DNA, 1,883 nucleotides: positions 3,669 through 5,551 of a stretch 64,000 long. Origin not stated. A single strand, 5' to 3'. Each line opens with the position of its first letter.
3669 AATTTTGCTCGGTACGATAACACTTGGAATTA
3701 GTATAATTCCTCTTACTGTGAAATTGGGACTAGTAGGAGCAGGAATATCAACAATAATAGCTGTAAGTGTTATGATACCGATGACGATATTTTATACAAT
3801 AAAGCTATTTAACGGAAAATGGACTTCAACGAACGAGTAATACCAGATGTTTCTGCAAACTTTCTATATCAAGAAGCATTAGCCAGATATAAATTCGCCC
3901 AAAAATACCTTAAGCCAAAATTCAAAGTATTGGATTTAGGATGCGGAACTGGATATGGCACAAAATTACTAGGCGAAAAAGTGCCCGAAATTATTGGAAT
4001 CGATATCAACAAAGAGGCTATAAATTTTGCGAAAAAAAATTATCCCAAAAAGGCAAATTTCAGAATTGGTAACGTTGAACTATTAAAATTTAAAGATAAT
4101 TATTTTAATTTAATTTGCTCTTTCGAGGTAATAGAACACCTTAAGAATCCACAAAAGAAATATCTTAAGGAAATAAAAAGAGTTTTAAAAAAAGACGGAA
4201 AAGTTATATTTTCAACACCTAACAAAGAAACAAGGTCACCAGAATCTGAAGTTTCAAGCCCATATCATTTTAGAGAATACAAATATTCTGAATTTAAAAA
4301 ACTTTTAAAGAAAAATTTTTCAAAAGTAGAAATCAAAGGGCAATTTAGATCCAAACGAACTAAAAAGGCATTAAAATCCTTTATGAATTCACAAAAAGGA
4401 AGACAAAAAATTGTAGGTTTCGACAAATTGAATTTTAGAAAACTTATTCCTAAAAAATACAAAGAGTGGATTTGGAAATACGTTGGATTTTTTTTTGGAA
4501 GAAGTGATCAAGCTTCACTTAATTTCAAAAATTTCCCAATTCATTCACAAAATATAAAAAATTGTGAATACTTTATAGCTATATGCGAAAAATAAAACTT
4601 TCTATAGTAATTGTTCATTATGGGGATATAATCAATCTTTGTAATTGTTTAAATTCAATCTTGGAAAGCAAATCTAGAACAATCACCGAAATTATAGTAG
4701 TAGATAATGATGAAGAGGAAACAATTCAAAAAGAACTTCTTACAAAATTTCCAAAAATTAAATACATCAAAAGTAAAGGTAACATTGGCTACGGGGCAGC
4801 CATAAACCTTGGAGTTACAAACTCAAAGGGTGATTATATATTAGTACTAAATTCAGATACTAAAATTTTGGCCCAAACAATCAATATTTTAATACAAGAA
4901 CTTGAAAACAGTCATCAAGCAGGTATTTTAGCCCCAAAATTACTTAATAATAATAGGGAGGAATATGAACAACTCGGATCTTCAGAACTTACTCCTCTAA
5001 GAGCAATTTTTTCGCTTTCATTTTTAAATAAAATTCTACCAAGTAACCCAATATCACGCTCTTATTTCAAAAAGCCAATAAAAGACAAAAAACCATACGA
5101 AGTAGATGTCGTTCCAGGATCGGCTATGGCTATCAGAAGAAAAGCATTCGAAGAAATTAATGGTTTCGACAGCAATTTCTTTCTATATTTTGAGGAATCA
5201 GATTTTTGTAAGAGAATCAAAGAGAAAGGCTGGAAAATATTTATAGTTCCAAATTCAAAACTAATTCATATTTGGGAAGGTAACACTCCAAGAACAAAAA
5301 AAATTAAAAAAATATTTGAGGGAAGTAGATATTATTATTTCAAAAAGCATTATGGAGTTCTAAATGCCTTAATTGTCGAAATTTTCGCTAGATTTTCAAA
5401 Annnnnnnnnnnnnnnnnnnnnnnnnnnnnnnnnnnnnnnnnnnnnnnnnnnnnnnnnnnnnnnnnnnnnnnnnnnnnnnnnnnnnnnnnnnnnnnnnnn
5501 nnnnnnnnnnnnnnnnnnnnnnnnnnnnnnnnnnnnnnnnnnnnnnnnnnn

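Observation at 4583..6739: GT2-to-GT-C fusion protein inside the first glycan operon (1707-8645)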

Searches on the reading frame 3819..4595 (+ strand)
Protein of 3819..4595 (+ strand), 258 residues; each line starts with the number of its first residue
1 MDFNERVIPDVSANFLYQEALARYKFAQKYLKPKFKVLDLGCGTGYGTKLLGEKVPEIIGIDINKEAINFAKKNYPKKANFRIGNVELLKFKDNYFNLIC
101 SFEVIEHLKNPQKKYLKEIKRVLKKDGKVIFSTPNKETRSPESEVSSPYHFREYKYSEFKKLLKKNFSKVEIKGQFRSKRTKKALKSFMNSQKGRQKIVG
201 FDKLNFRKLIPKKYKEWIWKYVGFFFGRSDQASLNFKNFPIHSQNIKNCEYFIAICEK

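Call 3: search_protein_families(library=pfam, proteins=[window:3819-4595:+], max_evalue=0.1)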
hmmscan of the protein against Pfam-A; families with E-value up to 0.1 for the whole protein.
window:3819-4595:+ (258 aa): 27 families (the best 25 are shown)
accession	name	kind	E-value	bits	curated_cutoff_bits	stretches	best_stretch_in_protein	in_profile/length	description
PF13847.12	Methyltransf_31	-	2.8e-24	85.9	27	1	32-143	2-120/145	Methyltransferase domain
PF08241.18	Methyltransf_11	-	4.7e-24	85.3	21.2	1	38-131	1-95/95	Methyltransferase domain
PF13489.12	Methyltransf_23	-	1.2e-21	77.5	27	1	20-143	9-128/164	Methyltransferase domain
PF13649.12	Methyltransf_25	-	7.3e-21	75.1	27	1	37-127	1-97/97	Methyltransferase domain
PF08242.18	Methyltransf_12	-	2.6e-14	54.2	30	1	38-128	1-97/98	Methyltransferase domain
PF02353.26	CMAS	-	6.9e-10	39.1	27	1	22-142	51-175/273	Mycolic acid cyclopropane synthetase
PF01209.24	Ubie_methyltran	-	3.3e-07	30.3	20.1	1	32-131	46-151/233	ubiE/COQ5 methyltransferase family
PF05175.20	MTS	-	1.7e-06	28.2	23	1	34-101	32-104/170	Methyltransferase small domain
PF07021.18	MetW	-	5.3e-06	26.6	21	1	24-135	4-111/193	Methionine biosynthesis protein MetW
PF05219.18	DREV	-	1.1e-05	25.1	26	1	30-132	91-187/265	DREV methyltransferase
PF08003.17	Methyltransf_9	-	1.4e-05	24.6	23.8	1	36-133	118-219/315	Protein of unknown function (DUF1698)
PF06325.19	PrmA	-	1.5e-05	25.1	22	1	28-132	156-259/296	Ribosomal protein L11 methyltransferase (PrmA)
PF01728.25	FtsJ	-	1.8e-05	25.2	24.1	1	19-96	11-85/181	FtsJ-like methyltransferase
PF03141.22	Methyltransf_29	-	0.00014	21.1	23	1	36-144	120-230/506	Putative S-adenosyl-L-methionine-dependent methyltransferase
PF05401.17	NodS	-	0.00023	21.5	24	1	36-137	46-150/201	Nodulation protein S (NodS)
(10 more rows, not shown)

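Call 4: search_protein_families(library=ncbifam, proteins=[window:3819-4595:+], max_evalue=0.1)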
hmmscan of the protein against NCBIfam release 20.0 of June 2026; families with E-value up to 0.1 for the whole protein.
window:3819-4595:+ (258 aa): 75 families (the best 25 are shown)
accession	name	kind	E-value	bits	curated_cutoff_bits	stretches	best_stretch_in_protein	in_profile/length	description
TIGR02072.1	BioC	equivalog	3.2e-19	69.7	184.95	1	34-175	35-179/244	malonyl-ACP O-methyltransferase BioC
TIGR01983.1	UbiG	equivalog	1.1e-16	60.9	102.95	1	15-140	32-160/228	bifunctional 2-polyprenyl-6-hydroxyphenol methylase/3-demethylubiquinol 3-O-methyltransferase UbiG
NF045667.1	MTase_DVU1556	equivalog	4.7e-15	55.6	155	1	20-132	14-120/213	DVU_1556 family methyltransferase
TIGR01934.1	MenG_MenH_UbiE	subfamily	2.5e-13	49.8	158.35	1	32-149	37-159/223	ubiquinone/menaquinone biosynthesis methyltransferase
NF043040.1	corrin_prot_MT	hypoth_equivalog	7e-13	48.5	180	1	24-130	32-146/216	corrinoid protein-associated methyltransferase CpaM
NF008823.0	PRK11873.1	subfamily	2.1e-12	47.1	263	1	31-133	75-183/272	arsenite methyltransferase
NF001244.0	PRK00216.1-5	equivalog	3.9e-12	46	216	1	32-133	47-155/236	bifunctional demethylmenaquinone methyltransferase/2-methoxy-6-polyprenyl-1,4-benzoquinol methylase UbiE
NF008300.0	PRK11088.1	equivalog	7.3e-12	45.3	303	1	27-137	79-185/272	23S rRNA (guanine(745)-N(1))-methyltransferase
NF041536.1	ArsM_DUF2284_UU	exception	9.7e-12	43.9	575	1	35-131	78-180/459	arsenite methyltransferase/DUF2284 domain selenoprotein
NF047649.1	MTase_UXPK_star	exception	1.2e-11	44.1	460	1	26-131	70-181/283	methyltransferase/UXPK-star double selenoprotein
NF045825.1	FAmtase_mtf2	equivalog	6.7e-11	41.9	400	1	28-134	54-161/248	fatty-acid O-methyltransferase Mtf2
TIGR04345.1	ovoA_Cterm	equivalog_domain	4.4e-10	39.5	170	2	19-72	27-80/242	putative 4-mercaptohistidine N1-methyltransferase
NF045823.1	PthPhpthDimycoMt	equivalog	2.9e-09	36.5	300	1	30-141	64-176/256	phthiotriol/phenolphthiotriol dimycocerosates methyltransferase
NF011650.0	PRK15068.1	equivalog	3.5e-09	36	209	1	36-133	125-227/324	tRNA 5-methoxyuridine(34)/uridine 5-oxyacetic acid(34) synthase CmoB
NF008686.0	PRK11705.1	equivalog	3.6e-09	36.2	400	1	29-140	163-274/383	cyclopropane fatty acyl phospholipid synthase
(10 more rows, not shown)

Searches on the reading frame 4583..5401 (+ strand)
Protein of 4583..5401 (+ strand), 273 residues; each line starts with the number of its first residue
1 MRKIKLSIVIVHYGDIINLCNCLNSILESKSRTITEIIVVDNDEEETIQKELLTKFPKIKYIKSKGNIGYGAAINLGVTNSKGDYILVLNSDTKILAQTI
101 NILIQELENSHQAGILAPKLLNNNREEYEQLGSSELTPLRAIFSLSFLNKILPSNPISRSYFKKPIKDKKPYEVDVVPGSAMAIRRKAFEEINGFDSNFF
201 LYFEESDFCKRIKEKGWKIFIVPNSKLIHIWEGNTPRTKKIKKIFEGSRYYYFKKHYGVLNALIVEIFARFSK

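Call 5: search_solved_structures(query=window:4583-5401:+, max_evalue=0.01, show_alignments=2)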
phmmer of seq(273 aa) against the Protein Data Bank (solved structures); distinct sequences matched with E-value up to 0.01: 19.
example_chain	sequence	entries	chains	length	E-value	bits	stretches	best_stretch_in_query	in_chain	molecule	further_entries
2z87_A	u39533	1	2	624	9e-08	34.8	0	7-109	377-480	Chondroitin synthase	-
2z86_A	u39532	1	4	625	9e-08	34.8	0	7-109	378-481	Chondroitin synthase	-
2d7i_A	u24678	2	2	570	8.3e-07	31.6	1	12-236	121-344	Polypeptide N-acetylgalactosaminyltransferase 10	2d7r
6iwq_A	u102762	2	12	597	7.9e-06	28.4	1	7-236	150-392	N-acetylgalactosaminyltransferase 7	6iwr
6pxu_A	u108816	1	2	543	1e-05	28.1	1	6-239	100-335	Polypeptide N-acetylgalactosaminyltransferase 12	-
3l7j_A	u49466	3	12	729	1.2e-05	27.9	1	5-130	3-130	Teichoic acid biosynthesis protein F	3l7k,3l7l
3l7i_A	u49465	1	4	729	1.2e-05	27.9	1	5-130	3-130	Teichoic acid biosynthesis protein F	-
3l7m_A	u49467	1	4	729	1.2e-05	27.8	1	5-130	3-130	Teichoic acid biosynthesis protein F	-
6p61_A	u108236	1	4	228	3.2e-05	26.4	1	6-108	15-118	Glycosyltransferase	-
5mlz_A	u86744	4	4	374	9.3e-05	24.9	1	3-114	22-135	Dolichol monophosphate mannose synthase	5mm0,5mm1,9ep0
8v9q_A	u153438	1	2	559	0.00014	24.3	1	7-238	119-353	Polypeptide N-acetylgalactosaminyltransferase 1 soluble form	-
1xhb_A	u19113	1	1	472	0.00017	24.1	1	7-238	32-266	Polypeptide N-acetylgalactosaminyltransferase 1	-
3bcv_A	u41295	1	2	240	0.00049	22.6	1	5-95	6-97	Putative glycosyltransferase protein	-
8viw_A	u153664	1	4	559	0.0026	20.2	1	19-104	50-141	Heparosan synthase B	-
8vh7_A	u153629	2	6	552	0.0033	19.8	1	19-104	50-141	Heparosan synthase B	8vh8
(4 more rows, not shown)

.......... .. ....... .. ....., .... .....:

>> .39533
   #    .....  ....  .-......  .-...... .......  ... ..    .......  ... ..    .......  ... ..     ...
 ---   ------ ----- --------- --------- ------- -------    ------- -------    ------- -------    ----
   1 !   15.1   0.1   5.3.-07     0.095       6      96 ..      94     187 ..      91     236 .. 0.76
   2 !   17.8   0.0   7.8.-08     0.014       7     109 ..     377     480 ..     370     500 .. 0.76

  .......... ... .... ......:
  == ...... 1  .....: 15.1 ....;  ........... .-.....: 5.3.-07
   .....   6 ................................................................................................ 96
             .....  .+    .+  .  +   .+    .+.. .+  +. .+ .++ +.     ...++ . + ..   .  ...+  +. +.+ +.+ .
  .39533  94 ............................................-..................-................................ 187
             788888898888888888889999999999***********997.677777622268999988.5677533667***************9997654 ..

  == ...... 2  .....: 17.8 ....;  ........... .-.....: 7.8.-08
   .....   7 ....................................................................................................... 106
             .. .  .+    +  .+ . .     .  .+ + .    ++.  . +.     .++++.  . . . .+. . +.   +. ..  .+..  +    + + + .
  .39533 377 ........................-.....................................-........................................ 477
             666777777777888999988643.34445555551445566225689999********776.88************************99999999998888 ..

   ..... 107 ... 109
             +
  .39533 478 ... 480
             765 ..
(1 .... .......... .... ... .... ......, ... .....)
